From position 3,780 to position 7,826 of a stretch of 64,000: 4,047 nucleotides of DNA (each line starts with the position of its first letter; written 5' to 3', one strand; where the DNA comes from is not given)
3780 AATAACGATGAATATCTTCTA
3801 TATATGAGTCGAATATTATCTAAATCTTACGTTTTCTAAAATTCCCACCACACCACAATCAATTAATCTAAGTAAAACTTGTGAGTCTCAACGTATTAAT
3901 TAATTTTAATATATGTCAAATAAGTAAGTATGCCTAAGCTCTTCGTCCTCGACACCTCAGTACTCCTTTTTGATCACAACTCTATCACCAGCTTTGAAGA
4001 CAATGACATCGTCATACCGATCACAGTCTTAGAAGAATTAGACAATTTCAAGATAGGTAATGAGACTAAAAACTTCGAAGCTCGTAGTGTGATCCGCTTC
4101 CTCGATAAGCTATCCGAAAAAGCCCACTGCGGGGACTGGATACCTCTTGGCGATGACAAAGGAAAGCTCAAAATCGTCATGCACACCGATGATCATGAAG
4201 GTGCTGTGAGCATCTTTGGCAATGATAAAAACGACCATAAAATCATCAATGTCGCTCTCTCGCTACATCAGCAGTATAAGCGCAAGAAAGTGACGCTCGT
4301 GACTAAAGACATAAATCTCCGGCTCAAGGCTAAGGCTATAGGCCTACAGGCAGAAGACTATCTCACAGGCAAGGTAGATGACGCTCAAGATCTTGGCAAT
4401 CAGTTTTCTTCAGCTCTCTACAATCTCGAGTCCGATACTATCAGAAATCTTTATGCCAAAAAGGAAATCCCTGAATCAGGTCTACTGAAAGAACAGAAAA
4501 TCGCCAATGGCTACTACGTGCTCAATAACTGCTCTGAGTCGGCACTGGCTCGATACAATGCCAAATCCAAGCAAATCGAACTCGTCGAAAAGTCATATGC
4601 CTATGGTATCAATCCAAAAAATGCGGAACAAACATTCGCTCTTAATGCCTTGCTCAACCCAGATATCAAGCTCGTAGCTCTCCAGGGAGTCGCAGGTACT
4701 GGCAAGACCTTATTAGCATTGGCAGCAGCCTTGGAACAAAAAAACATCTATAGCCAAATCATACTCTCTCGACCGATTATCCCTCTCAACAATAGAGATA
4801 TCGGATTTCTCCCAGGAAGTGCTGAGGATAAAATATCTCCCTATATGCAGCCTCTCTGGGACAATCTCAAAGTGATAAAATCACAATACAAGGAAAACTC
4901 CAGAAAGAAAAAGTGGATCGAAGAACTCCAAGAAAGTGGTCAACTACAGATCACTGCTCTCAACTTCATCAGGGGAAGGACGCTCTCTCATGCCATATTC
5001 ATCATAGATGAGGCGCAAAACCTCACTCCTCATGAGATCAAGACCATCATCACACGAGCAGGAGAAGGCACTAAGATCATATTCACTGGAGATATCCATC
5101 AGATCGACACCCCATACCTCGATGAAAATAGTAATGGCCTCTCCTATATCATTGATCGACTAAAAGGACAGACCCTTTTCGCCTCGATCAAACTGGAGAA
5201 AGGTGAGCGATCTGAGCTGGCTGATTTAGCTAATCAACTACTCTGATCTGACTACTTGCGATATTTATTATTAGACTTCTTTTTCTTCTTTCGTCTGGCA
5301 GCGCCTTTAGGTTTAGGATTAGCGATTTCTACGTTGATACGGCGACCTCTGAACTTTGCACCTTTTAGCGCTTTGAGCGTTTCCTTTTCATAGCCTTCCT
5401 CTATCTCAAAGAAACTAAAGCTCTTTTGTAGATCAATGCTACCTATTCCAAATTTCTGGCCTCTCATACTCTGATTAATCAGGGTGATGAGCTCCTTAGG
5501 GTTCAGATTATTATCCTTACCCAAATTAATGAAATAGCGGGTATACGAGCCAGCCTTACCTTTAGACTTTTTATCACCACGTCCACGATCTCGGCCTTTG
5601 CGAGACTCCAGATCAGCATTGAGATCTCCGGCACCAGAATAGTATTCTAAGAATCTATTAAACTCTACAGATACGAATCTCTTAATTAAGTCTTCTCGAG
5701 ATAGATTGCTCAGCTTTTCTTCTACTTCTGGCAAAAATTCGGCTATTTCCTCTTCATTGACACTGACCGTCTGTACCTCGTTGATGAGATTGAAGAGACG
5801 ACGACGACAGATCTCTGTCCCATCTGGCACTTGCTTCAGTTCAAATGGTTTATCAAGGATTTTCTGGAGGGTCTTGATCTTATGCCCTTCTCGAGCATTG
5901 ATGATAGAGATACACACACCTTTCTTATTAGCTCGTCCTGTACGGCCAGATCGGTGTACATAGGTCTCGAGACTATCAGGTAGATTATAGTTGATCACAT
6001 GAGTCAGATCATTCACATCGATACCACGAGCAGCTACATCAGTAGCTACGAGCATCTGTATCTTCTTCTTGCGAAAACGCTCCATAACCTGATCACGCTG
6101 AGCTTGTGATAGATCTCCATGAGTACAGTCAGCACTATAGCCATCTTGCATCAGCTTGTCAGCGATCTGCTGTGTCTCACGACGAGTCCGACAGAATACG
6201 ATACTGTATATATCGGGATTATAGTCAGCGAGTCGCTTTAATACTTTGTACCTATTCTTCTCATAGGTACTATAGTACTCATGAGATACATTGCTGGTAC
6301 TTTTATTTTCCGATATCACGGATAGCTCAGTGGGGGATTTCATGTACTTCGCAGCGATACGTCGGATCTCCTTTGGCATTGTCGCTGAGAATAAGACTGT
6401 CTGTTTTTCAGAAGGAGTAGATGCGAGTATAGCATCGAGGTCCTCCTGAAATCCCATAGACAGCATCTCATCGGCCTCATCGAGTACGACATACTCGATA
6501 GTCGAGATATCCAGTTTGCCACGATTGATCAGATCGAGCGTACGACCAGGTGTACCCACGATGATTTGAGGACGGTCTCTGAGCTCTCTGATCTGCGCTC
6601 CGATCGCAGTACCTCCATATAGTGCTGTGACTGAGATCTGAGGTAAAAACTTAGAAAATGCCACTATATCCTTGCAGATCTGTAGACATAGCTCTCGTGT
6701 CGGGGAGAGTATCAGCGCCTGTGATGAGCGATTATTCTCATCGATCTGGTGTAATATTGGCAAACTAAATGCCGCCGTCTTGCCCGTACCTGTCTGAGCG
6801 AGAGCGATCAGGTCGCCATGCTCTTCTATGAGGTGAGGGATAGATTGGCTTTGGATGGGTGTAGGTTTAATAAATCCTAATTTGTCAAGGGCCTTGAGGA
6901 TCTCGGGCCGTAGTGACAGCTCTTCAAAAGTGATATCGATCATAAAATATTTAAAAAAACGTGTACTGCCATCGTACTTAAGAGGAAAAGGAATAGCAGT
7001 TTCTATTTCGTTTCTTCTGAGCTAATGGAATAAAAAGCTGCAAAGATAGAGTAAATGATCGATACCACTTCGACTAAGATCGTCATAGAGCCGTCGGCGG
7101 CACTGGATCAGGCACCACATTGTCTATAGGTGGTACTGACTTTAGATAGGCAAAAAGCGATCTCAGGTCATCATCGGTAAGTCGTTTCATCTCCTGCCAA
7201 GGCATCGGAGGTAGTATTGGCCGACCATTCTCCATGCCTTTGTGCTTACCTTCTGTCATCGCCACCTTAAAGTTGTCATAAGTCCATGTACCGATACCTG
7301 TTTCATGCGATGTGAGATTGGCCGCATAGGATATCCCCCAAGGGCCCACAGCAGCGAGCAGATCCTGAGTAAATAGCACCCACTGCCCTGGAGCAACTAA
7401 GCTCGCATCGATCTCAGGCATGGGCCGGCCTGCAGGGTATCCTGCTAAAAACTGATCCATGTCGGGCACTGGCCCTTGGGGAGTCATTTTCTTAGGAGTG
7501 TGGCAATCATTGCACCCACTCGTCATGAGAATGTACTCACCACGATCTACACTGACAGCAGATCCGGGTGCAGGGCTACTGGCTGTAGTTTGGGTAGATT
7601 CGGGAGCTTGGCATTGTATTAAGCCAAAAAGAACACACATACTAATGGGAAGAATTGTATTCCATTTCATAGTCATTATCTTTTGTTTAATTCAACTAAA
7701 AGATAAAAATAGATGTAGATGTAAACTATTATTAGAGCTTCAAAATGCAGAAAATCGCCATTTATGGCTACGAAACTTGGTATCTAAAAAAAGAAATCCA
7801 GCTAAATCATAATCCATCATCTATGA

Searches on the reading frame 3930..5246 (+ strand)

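Call 48: search_protein_families(library=pfam, proteins=[window:3930-5246:+], max_evalue=0.001)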
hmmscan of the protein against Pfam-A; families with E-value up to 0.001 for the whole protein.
window:3930-5246:+ (438 aa): 6 families
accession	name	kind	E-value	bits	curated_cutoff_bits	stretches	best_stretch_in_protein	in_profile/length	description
PF02562.22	PhoH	-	1.1e-47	162.6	27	1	227-424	2-188/205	PhoH-like protein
PF13638.12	PIN_4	-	2.6e-34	118.8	21.9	1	5-144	1-131/132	PIN domain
PF13604.12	AAA_30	-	8.5e-09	35.9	27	0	231-267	3-41/191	AAA domain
PF13245.12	AAA_19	-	5.7e-05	23.7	25.1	0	349-392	86-129/134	AAA domain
PF09848.15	SLFN-g3_helicase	-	0.00015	21.6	24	1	249-367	4-93/354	Schlafen group 3, DNA/RNA helicase domain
PF13401.12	AAA_22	-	0.00016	22.4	27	0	248-387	7-122/130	AAA domain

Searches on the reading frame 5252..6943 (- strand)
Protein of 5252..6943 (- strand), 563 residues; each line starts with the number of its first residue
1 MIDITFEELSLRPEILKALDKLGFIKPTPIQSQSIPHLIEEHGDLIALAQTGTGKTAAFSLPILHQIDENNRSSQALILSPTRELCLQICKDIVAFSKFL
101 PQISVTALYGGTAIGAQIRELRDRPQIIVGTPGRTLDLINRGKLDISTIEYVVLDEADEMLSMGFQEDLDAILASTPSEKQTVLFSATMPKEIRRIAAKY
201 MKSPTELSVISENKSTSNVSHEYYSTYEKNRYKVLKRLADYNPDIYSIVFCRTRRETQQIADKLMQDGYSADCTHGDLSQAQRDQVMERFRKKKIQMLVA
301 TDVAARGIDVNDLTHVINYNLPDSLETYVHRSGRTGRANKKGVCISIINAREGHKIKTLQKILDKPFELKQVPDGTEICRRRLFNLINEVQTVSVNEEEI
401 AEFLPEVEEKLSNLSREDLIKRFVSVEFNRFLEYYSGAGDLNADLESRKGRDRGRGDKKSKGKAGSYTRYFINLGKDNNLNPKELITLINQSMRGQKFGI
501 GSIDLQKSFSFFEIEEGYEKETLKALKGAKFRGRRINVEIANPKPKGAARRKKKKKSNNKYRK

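Call 48: search_protein_families(library=pfam, proteins=[window:5252-6943:-], max_evalue=0.001)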
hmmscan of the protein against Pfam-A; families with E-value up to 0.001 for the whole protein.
window:5252-6943:- (563 aa): 4 families
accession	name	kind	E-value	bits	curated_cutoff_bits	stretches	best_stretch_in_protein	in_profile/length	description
PF00270.35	DEAD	-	4.5e-51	173.4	26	1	28-195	1-166/167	DEAD/DEAH box helicase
PF00271.37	Helicase_C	-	9.3e-34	116.4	23.5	1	234-339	5-110/110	Helicase conserved C-terminal domain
PF03880.21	DbpA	-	3.6e-18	65.8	25.6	1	469-539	1-71/72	DbpA RNA binding domain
PF04851.21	ResIII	-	9e-06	26.1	22.5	1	26-189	3-162/164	Type III restriction enzyme, res subunit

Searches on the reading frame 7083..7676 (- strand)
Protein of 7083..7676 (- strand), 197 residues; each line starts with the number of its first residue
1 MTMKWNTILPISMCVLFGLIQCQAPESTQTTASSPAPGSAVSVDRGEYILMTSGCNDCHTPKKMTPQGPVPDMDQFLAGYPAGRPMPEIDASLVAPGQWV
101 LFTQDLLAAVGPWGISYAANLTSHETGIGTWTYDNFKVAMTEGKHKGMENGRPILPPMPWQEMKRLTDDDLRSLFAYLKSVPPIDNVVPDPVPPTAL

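Call 48: search_protein_families(library=pfam, proteins=[window:7083-7676:-], max_evalue=0.001)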
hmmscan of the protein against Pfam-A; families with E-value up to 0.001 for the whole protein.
window:7083-7676:- (197 aa): 1 family
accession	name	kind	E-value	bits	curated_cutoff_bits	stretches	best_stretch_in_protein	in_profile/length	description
PF00034.26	Cytochrom_C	-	1.8e-06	29.6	21.3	0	123-181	33-89/90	Cytochrome c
